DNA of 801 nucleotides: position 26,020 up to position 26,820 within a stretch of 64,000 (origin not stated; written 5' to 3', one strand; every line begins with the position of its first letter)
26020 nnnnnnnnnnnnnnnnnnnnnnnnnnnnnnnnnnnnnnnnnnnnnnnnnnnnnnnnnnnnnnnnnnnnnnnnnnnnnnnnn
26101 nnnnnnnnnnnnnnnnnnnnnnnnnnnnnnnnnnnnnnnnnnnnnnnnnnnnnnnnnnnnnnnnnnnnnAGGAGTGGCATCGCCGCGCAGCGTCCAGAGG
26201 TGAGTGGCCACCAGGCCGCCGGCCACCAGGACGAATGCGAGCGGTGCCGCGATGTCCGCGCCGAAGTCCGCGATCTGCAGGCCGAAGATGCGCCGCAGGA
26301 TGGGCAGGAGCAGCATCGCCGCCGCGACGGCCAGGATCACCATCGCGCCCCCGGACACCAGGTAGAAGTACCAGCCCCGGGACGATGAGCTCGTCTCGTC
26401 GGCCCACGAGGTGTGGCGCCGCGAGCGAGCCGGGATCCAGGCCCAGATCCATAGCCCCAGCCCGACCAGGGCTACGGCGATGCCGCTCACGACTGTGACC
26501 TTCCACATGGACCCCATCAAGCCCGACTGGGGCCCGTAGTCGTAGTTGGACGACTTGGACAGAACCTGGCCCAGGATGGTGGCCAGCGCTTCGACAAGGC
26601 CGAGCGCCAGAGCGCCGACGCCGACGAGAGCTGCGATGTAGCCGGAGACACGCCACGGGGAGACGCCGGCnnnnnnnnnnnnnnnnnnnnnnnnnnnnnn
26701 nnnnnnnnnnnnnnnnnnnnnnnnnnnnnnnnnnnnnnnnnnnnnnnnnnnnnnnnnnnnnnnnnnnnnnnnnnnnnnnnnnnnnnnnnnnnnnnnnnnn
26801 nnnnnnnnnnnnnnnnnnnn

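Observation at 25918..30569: Cluster of two large paralogous 12-TM proteins (4 x 3-TM internal repeats) with two small TM proteins on one strand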

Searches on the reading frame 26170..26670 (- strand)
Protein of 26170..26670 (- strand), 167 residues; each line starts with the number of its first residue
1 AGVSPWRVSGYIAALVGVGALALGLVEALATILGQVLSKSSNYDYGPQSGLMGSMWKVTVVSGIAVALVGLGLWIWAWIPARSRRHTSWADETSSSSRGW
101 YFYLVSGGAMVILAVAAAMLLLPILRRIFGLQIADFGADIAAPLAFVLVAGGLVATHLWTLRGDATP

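Call 30: find_homologous_proteins(query=A2, max_evalue=0.001)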
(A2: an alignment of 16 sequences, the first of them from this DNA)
Query A2 (16 sequences) (167 aa, profile of the alignment): 8 proteins with E <= 0.001 among 8000 candidates.
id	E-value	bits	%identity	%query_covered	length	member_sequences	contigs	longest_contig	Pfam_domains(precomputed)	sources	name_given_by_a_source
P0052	1.2e-36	144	29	95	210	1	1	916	PF18920.6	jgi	jgi:hypothetical protein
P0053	3.0e-32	130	25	68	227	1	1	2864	PF18920.6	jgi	jgi:hypothetical protein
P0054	1.7e-30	124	27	95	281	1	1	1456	PF18920.6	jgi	jgi:hypothetical protein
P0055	8.1e-30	122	27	57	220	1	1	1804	PF18920.6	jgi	jgi:hypothetical protein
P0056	1.6e-29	121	26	70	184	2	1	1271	PF18920.6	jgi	jgi:hypothetical protein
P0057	8.6e-27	112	25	72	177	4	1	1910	PF18920.6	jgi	jgi:hypothetical protein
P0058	5.3e-23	99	26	65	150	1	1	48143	PF18920.6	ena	-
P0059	3.7e-13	67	38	13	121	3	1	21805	-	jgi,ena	-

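Call 39: search_protein_representatives(alignment_id=A2)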
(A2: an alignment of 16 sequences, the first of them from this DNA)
Query: 16 sequences, 159 profile positions. Proteins with E-value up to 0.001 (for the whole library): 1807; up to 1e-10: 1239; up to 1e-30: 448. The best 150 are listed.
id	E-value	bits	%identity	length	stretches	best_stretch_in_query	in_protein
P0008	1.1e-69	249.5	-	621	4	1-158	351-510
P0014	9.1e-69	246.5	-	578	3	1-158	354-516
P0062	4.6e-68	244.3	-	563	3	3-158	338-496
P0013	1.3e-66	239.5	-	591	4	2-157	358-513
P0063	2.9e-65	235.1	-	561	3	4-158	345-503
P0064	1.6e-64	232.7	-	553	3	3-158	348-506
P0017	4.0e-64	231.4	-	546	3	1-158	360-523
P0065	1.8e-63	229.3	-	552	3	3-157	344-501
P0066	2.2e-63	229.0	-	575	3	3-157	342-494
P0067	2.5e-63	228.9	-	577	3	4-158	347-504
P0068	4.0e-63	228.2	-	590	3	1-157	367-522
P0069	4.5e-62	224.8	-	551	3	3-157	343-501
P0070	8.5e-62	223.9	-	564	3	3-158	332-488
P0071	1.1e-61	223.5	-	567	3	3-158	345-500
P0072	2.5e-61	222.4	-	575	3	3-158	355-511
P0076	1.2e-59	216.9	-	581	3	3-158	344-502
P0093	1.1e-54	200.8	-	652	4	6-158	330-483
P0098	4.9e-54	198.7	-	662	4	3-158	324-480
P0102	2.9e-53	196.1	-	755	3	7-158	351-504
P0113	1.5e-52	193.9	-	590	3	7-158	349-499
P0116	1.9e-52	193.5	-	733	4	3-156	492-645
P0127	3.0e-50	186.3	-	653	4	6-157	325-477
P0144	4.3e-48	179.3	-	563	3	3-158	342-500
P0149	1.5e-47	177.5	-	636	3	3-157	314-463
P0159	5.8e-47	175.7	-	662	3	6-158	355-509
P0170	5.1e-46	172.6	-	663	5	17-158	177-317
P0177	5.0e-45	169.4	-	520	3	5-157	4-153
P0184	1.1e-44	168.3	-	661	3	7-158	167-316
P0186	2.0e-44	167.4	-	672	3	15-157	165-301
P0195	3.7e-44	166.5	-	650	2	6-158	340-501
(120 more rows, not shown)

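Call 40: search_protein_families(library=pfam, proteins=[P0102, P0116, P0186, P0170, P0184, P0098, P0159, P0195], max_evalue=0.01)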
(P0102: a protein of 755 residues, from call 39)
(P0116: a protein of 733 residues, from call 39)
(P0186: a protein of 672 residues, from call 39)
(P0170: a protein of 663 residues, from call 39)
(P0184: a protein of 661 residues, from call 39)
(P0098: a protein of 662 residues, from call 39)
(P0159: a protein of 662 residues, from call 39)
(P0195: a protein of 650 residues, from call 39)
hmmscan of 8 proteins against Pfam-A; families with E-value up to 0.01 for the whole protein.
P0102 (755 aa): 3 families
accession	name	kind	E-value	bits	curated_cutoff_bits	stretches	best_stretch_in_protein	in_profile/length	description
PF18920.5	DUF5671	-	1.1e-48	164.9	28.4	4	6-130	1-115/132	Domain of unknown function (DUF5671)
PF11716.13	MDMPI_N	-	4.7e-15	56.9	24.2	1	553-702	3-140/140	Mycothiol maleylpyruvate isomerase N-terminal domain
PF12867.12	DinB_2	-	0.0006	20.7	24.8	1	569-678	19-101/128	DinB superfamily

P0116 (733 aa): 1 family
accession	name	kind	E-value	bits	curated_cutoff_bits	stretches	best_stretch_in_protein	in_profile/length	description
PF18920.5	DUF5671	-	4.9e-50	169.3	28.4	4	496-630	1-129/132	Domain of unknown function (DUF5671)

P0186 (672 aa): 3 families
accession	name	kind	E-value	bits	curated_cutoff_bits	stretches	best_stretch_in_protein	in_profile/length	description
PF18920.5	DUF5671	-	2.2e-60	202.7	28.4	3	317-453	1-130/132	Domain of unknown function (DUF5671)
PF12953.12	DUF3842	-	6e-09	36.8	28.5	1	483-626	1-127/130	Domain of unknown function (DUF3842)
PF13687.11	DUF4153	-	0.00011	21.9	27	1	328-478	22-164/373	Domain of unknown function (DUF4153)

P0170 (663 aa): 2 families
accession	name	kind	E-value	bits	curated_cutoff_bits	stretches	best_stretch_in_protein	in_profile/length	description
PF18920.5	DUF5671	-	7.8e-66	220.4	28.4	4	6-117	1-114/132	Domain of unknown function (DUF5671)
PF12953.12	DUF3842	-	6.5e-17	62.6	28.5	1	496-615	1-127/130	Domain of unknown function (DUF3842)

P0184 (661 aa): 1 family
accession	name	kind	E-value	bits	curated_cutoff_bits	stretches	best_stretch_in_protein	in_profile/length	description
PF18920.5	DUF5671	-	8e-55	184.8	28.4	4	329-463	1-128/132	Domain of unknown function (DUF5671)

P0098 (662 aa): 2 families
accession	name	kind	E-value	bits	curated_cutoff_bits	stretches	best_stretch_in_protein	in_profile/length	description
PF18920.5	DUF5671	-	2.5e-62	209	28.4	3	328-465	1-131/132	Domain of unknown function (DUF5671)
PF12953.12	DUF3842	-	8.9e-14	52.4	28.5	1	495-611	2-125/130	Domain of unknown function (DUF3842)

P0159 (662 aa): 3 families
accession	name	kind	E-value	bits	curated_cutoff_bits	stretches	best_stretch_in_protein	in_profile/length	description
PF18920.5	DUF5671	-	2e-38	131.7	28.4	3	6-148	1-131/132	Domain of unknown function (DUF5671)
PF18029.7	Glyoxalase_6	-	1.2e-23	84.2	23.6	1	544-653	1-106/106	Glyoxalase-like domain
PF22394.2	AfAlkA-like_TBP-like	-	0.00081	19.4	26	0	629-657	36-64/84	AfAlkA-like, TATA-box binding protein-like domain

P0195 (650 aa): 3 families
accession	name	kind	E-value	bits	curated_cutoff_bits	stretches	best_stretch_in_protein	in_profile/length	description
PF18920.5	DUF5671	-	5.5e-45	152.9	28.4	4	6-127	1-113/132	Domain of unknown function (DUF5671)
PF18029.7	Glyoxalase_6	-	1.3e-28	100.2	23.6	1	538-650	2-106/106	Glyoxalase-like domain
PF00903.31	Glyoxalase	-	0.0038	18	20.6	1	535-649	2-121/121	Glyoxalase/Bleomycin resistance protein/Dioxygenase superfamily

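Call 55: list_cluster_members(proteins=[P0170, P0102, P0159, P0186, P0195, P0062, P0116, P0184, P0149, P0060])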
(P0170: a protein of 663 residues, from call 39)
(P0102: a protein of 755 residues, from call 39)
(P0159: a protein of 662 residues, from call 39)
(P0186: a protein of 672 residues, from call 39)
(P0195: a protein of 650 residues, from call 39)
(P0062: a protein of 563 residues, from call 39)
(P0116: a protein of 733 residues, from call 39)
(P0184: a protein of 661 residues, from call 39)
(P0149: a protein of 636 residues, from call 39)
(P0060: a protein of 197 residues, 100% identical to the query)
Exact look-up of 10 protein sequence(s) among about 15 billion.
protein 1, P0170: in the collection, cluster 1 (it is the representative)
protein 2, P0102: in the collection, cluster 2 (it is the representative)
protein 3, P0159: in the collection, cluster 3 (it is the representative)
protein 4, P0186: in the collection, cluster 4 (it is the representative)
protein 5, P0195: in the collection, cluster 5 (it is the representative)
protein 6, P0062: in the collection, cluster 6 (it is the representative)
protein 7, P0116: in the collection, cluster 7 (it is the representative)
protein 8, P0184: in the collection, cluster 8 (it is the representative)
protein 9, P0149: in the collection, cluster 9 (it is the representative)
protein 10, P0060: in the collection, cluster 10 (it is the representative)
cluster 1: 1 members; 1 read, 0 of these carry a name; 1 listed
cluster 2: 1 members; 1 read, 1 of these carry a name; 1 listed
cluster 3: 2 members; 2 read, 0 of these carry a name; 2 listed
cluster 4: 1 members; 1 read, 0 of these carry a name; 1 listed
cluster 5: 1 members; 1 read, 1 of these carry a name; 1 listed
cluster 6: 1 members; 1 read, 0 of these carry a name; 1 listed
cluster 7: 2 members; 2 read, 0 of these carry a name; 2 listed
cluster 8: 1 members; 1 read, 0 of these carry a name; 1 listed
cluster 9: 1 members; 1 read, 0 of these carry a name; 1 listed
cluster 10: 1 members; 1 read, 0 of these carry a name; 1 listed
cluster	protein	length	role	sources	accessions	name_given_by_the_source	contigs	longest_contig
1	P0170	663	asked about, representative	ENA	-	-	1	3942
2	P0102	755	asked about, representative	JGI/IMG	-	hypothetical protein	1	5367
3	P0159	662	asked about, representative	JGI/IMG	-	-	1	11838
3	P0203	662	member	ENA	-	-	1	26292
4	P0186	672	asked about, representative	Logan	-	-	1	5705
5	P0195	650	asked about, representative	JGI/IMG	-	predicted enzyme related to lactoylglutathione lyase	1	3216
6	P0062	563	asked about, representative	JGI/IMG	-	-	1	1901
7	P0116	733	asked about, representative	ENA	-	-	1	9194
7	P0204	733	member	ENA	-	-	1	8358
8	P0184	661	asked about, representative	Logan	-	-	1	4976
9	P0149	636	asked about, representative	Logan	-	-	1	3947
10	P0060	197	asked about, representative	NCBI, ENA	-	-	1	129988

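Call 56: find_encoding_contigs(protein=P0203, flank=6000, max_places=2)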
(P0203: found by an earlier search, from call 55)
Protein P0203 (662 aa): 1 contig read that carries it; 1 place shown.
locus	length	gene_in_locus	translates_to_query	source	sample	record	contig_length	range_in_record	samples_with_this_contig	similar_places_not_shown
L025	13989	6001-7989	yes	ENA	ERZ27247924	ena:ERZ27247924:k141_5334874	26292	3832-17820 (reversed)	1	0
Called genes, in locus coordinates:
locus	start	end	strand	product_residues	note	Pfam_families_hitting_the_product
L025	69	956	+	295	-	PF01680:SOR_SNZ, PF05690:ThiG, PF17935:TetR_C_27 (faint)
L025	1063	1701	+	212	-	PF01174:SNO, PF07685:GATase_3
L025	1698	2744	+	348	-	-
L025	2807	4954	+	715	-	PF13401:AAA_22 (faint), PF19568:Spore_III_AA, PF03266:NTPase_1 (faint), PF25516:PTPase, PF01424:R3H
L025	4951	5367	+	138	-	PF00903:Glyoxalase (weak), PF18029:Glyoxalase_6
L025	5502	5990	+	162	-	-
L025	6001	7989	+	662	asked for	PF18920:DUF5671, PF18029:Glyoxalase_6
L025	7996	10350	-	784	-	PF00989:PAS, PF08448:PAS_4, PF13426:PAS_9, PF00512:HisKA, PF02518:HATPase_c, PF00072:Response_reg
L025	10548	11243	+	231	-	PF13545:HTH_Crp_2, PF00325:Crp (weak)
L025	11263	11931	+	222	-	PF02223:Thymidylate_kin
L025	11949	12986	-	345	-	PF13492:GAF_3 (weak), PF00990:GGDEF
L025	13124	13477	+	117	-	PF06153:CdAMP_rec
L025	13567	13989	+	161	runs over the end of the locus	PF00293:NUDIX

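Call 73: search_protein_families(library=pfam, alignment_id=A6, max_evalue=0.001)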
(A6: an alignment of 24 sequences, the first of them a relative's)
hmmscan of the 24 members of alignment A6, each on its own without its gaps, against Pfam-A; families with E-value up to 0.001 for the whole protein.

A. member 1, P0090 (630 aa): 2 families
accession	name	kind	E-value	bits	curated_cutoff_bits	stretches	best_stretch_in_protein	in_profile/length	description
PF18920.5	DUF5671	-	2.4e-69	231.7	28.4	4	325-446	1-112/132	Domain of unknown function (DUF5671)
PF12953.12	DUF3842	-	1.7e-18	67.7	28.5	1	497-621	2-129/130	Domain of unknown function (DUF3842)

B. families by the number of members that match (of 24 scanned): 8 families
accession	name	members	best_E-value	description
PF18920.5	DUF5671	24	2.4e-69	Domain of unknown function (DUF5671)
PF12953.12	DUF3842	9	1.7e-18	Domain of unknown function (DUF3842)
PF18029.7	Glyoxalase_6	2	1.3e-28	Glyoxalase-like domain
PF11716.13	MDMPI_N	1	4.7e-15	Mycothiol maleylpyruvate isomerase N-terminal domain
PF13687.11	DUF4153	1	0.00011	Domain of unknown function (DUF4153)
PF12867.12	DinB_2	1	0.0006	DinB superfamily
PF22394.2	AfAlkA-like_TBP-like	1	0.00081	AfAlkA-like, TATA-box binding protein-like domain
PF20303.3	YLATT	1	0.00092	YEATS-Like-Associating Three TM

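Call 79: list_cluster_members(proteins=[P0063, P0064, P0065, P0070, P0076, P0093, P0113, P0127, P0144, P0177])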
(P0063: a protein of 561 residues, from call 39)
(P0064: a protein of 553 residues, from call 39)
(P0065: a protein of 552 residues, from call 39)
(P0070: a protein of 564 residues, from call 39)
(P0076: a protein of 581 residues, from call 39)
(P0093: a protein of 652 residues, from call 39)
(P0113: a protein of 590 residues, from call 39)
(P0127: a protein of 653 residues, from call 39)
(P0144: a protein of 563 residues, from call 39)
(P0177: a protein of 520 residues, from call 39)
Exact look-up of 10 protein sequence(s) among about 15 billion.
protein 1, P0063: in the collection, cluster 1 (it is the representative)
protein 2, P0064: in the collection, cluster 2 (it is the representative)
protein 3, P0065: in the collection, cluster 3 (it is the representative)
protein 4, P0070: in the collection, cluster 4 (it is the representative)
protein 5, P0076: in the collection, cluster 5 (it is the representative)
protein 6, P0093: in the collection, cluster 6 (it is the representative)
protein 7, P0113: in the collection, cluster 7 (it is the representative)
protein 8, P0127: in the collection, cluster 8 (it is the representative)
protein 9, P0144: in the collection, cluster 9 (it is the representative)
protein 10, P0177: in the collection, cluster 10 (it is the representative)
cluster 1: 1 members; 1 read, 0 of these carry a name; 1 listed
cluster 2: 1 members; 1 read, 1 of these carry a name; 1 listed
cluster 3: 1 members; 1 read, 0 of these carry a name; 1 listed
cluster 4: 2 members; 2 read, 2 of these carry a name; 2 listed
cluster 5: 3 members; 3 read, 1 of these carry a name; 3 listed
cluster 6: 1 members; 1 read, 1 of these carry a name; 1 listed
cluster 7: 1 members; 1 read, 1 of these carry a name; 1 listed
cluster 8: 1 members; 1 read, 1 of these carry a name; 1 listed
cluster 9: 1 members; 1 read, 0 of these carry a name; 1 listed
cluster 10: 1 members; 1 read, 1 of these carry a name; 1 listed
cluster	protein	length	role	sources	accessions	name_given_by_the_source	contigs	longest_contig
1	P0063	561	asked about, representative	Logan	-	-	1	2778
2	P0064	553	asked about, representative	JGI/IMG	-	hypothetical protein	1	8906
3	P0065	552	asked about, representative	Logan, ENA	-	-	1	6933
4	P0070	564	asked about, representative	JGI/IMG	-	hypothetical protein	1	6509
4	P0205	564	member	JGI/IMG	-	hypothetical protein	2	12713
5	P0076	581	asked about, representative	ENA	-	-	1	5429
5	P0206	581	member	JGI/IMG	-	hypothetical protein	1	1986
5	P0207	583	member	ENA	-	-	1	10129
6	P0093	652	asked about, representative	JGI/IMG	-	hypothetical protein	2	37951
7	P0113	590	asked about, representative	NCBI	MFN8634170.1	MAG: DUF5671 domain-containing protein [Chloroflexota bacterium]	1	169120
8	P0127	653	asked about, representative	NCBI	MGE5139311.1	MAG: DUF5671 domain-containing protein [Rudaea sp.]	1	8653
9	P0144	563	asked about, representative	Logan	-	-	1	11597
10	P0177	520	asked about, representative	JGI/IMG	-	hypothetical protein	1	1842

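Call 80: find_encoding_contigs(protein=P0113, flank=6000, max_places=1)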
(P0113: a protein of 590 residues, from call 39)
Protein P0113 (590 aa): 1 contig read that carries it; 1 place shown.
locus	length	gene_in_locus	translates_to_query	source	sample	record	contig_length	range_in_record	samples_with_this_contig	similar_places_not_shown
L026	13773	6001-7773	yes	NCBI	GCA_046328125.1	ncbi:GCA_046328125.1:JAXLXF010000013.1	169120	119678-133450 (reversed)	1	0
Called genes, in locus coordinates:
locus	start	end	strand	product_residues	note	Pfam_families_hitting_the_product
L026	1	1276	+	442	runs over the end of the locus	PF17853:GGDEF_2, PF13556:HTH_30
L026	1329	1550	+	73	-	-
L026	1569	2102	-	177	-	PF13620:CarboxypepD_reg (faint)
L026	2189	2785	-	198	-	PF02775:TPP_enzyme_C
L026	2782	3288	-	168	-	PF02776:TPP_enzyme_N (faint)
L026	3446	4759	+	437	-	PF13347:MFS_2 (faint), PF00083:Sugar_tr, PF06609:TRI12 (faint), PF07690:MFS_1, PF12832:MFS_1_like, PF07690:MFS_1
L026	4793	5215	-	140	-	PF00293:NUDIX, PF14815:NUDIX_4 (weak)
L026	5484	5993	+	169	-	PF25976:LpqB_N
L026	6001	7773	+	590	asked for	PF18920:DUF5671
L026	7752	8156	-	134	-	PF01934:HepT-like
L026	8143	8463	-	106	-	PF01909:NTP_transf_2, PF18765:Polbeta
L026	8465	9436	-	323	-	PF01266:DAO (weak), PF02737:3HCDH_N, PF03446:NAD_binding_2 (weak), PF03721:UDPG_MGDP_dh_N (weak), PF00725:3HCDH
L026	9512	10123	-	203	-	PF03992:ABM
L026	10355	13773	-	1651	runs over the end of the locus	-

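Call 81: find_encoding_contigs(protein=P0093, flank=6000, max_places=1)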
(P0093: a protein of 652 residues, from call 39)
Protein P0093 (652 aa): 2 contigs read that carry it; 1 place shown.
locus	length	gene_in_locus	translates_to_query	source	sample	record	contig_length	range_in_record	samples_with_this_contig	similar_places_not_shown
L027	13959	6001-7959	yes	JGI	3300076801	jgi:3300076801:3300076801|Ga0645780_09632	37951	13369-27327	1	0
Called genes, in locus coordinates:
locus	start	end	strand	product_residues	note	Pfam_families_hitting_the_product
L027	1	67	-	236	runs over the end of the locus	PF02527:GidB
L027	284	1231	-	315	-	PF14257:DUF4349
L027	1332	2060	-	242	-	PF00149:Metallophos, PF12850:Metallophos_2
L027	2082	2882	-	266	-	PF13489:Methyltransf_23, PF08241:Methyltransf_11, PF08242:Methyltransf_12, PF13649:Methyltransf_25, PF13847:Methyltransf_31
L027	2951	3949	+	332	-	PF24684:Vgb_lyase (faint), PF08450:SGL, PF01436:NHL (faint)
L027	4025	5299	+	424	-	PF02056:Glyco_hydro_4, PF11975:Glyco_hydro_4C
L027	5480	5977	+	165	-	-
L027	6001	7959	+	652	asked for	PF18920:DUF5671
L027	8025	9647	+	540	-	PF04055:Radical_SAM, PF16199:Radical_SAM_C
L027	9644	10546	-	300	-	PF01063:Aminotran_4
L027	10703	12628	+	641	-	PF01268:FTHFS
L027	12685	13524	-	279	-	PF12706:Lactamase_B_2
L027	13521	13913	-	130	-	-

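Call 82: find_encoding_contigs(protein=P0127, flank=6000, max_places=1)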
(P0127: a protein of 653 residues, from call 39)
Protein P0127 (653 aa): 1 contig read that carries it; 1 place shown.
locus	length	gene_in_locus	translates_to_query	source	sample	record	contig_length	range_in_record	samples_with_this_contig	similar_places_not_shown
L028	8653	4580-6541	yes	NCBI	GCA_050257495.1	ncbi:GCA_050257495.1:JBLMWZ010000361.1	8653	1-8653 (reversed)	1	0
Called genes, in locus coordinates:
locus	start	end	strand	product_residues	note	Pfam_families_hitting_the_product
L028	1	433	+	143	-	?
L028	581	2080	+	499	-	PF02310:B12-binding, PF04055:Radical_SAM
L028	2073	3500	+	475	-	PF02310:B12-binding, PF04055:Radical_SAM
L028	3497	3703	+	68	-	-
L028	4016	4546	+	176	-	-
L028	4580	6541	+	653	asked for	PF18920:DUF5671, PF12953:DUF3842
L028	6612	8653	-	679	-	PF13558:SbcC_Walker_B (faint)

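Call 84: search_protein_families(library=pfam, proteins=[L026:5484-5993:+, L027:5480-5977:+, L028:4016-4546:+, L025:5502-5990:+], max_evalue=0.1)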
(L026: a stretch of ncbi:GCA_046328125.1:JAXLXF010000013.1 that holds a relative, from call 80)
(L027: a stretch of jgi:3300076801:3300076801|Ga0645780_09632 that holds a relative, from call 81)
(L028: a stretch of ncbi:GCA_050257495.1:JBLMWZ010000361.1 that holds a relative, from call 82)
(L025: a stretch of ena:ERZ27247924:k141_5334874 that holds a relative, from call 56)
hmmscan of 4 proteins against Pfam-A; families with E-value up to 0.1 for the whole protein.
L026:5484-5993:+ (169 aa): 2 families
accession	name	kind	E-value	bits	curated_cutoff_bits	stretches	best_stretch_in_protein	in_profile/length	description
PF12893.14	Lumazine_bd_2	-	0.0045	18.2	22.1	0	63-160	9-111/116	Putative lumazine-binding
PF13355.12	ARC6-like_IMS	-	0.083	13.9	22.8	0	101-160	52-117/117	ARC6-like, IMS domain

L027:5480-5977:+ (165 aa): 0 families

L028:4016-4546:+ (176 aa): 1 family
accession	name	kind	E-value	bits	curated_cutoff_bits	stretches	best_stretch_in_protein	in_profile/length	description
PF16156.12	DUF4864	-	0.06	14.1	27.1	1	54-122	9-75/117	Domain of unknown function (DUF4864)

L025:5502-5990:+ (162 aa): 0 families
